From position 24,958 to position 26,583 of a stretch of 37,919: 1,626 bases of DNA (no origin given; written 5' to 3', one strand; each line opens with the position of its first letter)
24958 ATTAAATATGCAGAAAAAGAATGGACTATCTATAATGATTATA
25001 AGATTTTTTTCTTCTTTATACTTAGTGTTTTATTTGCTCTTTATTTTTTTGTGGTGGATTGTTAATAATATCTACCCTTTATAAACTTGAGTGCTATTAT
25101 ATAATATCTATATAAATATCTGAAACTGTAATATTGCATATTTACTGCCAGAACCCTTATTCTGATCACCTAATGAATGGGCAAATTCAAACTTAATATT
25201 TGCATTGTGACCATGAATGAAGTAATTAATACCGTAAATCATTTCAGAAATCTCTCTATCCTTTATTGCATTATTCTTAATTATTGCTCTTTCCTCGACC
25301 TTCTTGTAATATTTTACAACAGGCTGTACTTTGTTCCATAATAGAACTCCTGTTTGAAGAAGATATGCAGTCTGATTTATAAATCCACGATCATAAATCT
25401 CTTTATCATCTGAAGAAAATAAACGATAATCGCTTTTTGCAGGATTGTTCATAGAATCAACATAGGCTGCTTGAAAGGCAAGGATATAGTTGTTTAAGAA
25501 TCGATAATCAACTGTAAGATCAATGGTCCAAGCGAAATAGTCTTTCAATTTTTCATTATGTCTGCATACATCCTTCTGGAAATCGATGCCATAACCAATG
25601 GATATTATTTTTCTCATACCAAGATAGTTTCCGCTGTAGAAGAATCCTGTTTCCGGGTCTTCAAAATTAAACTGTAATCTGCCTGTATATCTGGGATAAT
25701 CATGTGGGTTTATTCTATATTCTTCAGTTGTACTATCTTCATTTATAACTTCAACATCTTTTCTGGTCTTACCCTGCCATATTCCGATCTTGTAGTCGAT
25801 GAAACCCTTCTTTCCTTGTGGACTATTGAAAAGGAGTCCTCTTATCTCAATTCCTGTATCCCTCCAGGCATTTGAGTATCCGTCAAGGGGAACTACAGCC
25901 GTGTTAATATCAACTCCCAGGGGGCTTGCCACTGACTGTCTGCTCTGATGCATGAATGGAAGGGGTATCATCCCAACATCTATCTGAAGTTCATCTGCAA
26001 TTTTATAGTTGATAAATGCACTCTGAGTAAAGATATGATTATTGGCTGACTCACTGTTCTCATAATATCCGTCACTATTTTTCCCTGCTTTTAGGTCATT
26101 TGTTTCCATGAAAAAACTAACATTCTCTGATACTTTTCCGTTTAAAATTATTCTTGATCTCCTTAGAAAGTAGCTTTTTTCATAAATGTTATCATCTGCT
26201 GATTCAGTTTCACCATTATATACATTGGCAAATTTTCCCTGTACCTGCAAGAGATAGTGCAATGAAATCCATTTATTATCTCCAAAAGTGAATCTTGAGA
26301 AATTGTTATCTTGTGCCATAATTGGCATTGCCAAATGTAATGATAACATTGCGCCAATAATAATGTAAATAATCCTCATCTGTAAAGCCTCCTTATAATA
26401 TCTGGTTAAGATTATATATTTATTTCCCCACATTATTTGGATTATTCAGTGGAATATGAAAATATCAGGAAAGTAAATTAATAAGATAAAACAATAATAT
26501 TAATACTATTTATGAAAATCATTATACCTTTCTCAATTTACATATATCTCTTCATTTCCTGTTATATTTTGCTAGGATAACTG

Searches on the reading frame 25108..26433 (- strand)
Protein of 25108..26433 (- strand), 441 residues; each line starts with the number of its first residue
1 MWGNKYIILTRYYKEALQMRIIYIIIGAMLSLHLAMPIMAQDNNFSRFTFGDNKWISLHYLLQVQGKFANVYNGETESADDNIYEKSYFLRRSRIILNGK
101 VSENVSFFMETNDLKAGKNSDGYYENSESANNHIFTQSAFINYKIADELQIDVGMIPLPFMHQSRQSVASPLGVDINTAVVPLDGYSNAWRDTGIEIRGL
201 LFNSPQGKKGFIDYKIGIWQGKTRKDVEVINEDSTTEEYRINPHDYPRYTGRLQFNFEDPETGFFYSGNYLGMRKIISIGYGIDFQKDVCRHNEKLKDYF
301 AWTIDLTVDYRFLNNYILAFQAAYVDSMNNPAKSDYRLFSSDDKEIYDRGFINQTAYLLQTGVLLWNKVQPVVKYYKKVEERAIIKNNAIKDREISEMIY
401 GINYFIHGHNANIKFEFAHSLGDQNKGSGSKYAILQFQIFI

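Call 6: search_protein_families(library=pfam, proteins=[window:25108-26433:-], max_evalue=0.01)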
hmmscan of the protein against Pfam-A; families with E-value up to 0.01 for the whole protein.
window:25108-26433:- (441 aa): 1 family
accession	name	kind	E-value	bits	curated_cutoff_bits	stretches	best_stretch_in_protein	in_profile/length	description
PF07396.17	Porin_O_P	-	0.0015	18.3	20.9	1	63-168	6-100/370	Phosphate-selective porin O and P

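Call 65: search_protein_families(library=ncbifam, proteins=[window:25108-26433:-], max_evalue=0.00001)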
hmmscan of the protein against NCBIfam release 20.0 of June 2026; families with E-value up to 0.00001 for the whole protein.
window:25108-26433:- (441 aa): 1 family
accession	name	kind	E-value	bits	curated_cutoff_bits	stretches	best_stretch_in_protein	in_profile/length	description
NF040900.1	porin_ExtI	equivalog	6.3e-37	127.3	150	1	29-433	10-388/403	selenite/tellurite reduction operon porin ExtI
